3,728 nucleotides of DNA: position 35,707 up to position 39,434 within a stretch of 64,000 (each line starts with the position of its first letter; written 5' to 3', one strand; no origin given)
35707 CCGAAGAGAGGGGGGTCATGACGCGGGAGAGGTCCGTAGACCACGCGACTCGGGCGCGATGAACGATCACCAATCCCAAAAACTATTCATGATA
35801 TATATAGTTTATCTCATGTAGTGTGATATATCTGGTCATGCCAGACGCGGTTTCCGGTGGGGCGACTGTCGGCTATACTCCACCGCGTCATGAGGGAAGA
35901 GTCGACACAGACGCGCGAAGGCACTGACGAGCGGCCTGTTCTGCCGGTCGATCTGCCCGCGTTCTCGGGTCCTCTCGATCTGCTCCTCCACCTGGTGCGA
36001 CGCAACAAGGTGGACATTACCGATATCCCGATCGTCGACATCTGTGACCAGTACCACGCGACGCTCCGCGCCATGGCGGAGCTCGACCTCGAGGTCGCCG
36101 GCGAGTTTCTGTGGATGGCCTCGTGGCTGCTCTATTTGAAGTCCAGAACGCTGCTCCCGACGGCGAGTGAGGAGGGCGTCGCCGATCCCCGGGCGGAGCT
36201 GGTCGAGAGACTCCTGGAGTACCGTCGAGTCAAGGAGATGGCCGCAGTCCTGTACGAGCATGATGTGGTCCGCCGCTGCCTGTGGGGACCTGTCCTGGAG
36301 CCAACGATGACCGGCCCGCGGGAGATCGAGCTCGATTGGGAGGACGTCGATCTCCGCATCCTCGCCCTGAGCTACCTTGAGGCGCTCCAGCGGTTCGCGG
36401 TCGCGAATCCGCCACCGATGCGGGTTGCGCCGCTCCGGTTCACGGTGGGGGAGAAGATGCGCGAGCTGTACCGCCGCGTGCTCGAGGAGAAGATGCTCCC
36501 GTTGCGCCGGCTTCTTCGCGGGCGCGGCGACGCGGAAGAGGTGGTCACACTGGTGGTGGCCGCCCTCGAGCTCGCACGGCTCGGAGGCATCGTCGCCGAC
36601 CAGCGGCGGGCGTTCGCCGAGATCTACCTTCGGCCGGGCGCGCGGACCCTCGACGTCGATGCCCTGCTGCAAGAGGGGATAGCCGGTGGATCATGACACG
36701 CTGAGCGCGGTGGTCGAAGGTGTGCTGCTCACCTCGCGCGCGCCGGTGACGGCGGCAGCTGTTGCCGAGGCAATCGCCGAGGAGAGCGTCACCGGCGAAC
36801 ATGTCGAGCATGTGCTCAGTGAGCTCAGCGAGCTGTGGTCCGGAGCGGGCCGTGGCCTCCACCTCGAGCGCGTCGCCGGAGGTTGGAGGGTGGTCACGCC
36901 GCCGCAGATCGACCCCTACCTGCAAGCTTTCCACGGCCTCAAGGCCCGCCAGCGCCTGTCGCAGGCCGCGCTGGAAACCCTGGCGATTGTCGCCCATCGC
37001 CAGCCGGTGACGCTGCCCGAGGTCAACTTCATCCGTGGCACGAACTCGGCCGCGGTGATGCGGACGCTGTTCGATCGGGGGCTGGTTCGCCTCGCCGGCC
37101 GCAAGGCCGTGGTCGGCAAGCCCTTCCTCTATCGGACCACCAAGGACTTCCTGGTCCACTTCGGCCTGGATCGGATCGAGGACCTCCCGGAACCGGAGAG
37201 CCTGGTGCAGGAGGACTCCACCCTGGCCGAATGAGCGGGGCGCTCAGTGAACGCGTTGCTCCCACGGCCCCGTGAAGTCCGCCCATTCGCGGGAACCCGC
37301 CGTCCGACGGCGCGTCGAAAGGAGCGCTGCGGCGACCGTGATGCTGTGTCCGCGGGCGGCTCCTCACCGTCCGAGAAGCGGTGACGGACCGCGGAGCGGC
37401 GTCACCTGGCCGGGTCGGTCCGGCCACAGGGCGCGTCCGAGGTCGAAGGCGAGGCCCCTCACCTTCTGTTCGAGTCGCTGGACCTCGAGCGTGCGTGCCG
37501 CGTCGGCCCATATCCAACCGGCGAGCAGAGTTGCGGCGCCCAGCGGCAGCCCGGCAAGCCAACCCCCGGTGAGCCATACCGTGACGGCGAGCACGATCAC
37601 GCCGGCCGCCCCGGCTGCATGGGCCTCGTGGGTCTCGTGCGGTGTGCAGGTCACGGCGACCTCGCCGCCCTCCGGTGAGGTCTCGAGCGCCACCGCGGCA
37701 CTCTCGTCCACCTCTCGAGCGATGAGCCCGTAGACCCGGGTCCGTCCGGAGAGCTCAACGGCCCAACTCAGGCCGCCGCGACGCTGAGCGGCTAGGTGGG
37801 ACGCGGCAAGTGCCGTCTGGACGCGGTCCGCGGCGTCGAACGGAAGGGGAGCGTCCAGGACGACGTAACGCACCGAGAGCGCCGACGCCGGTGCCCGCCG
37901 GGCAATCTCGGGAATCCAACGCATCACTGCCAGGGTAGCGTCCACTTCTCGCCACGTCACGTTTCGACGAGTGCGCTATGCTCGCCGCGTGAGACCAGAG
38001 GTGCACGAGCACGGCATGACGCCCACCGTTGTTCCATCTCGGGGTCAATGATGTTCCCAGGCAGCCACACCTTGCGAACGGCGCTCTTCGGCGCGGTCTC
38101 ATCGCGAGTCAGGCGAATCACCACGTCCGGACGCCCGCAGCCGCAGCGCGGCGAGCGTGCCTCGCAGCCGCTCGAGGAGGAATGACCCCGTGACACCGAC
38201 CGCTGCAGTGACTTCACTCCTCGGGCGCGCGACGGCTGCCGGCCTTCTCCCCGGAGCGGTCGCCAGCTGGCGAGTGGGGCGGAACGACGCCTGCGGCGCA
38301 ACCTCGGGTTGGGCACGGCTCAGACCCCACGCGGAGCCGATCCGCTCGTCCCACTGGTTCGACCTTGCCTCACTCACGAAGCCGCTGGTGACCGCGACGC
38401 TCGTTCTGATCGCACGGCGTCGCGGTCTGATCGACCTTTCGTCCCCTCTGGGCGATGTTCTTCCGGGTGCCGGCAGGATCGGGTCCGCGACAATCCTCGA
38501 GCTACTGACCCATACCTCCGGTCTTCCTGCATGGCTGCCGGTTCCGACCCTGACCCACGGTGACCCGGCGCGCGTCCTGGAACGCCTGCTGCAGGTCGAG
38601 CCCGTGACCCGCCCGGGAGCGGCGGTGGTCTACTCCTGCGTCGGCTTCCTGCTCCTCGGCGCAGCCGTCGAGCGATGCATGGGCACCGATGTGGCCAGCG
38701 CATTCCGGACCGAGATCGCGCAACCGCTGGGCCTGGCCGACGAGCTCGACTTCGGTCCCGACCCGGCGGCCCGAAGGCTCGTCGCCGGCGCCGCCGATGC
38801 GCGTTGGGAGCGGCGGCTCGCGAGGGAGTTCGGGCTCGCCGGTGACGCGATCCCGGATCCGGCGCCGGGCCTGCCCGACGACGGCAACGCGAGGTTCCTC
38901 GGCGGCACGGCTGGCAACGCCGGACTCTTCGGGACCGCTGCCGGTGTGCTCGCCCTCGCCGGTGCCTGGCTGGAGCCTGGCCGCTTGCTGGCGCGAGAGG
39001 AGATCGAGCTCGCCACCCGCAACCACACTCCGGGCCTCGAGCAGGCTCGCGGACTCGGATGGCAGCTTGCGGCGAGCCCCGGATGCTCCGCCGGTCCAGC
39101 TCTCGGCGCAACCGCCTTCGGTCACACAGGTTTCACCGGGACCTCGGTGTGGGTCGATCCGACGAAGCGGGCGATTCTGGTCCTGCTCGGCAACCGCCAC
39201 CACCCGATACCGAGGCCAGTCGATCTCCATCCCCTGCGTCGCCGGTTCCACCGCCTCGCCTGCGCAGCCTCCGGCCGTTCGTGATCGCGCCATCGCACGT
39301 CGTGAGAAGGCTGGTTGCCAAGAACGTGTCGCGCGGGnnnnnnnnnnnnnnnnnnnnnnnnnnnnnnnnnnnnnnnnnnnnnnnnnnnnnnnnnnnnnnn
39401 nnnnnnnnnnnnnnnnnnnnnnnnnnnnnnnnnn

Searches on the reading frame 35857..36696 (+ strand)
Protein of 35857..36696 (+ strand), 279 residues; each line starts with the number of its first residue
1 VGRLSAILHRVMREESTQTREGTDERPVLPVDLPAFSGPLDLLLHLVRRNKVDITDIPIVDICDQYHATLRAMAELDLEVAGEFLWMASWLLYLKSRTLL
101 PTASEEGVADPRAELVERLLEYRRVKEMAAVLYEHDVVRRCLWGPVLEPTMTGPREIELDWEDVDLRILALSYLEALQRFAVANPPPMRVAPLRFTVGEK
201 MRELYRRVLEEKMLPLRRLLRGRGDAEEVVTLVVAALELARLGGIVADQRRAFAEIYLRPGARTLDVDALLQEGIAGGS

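Call 49: search_protein_families(library=pfam, proteins=[window:35857-36696:+], max_evalue=0.00001)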
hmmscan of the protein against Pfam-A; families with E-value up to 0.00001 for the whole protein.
window:35857-36696:+ (279 aa): 1 family
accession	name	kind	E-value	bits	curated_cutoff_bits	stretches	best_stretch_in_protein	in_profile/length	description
PF02616.19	SMC_ScpA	-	1.4e-20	74.7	24.6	1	46-258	1-229/232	Segregation and condensation protein ScpA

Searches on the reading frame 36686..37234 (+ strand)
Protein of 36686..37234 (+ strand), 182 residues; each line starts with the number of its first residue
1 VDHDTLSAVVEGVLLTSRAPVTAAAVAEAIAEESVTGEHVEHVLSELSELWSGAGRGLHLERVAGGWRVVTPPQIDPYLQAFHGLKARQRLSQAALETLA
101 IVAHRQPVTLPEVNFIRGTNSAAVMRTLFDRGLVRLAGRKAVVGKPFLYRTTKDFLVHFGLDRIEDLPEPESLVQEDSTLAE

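Call 49: search_protein_families(library=pfam, proteins=[window:36686-37234:+], max_evalue=0.00001)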
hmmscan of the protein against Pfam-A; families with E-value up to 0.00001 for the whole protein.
window:36686-37234:+ (182 aa): 1 family
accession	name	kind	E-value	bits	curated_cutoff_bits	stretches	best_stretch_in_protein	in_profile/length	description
PF04079.22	SMC_ScpB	-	7.7e-46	156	27.4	1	9-169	2-159/160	Segregation and condensation complex subunit ScpB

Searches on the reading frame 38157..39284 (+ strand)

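Call 49: search_protein_families(library=pfam, proteins=[window:38157-39284:+], max_evalue=0.00001)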
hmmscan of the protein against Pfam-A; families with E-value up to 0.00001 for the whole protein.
window:38157-39284:+ (375 aa): 1 family
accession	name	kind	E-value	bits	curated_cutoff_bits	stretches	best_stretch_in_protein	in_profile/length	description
PF00144.29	Beta-lactamase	-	2.9e-47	161.9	27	1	51-361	34-324/329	Beta-lactamase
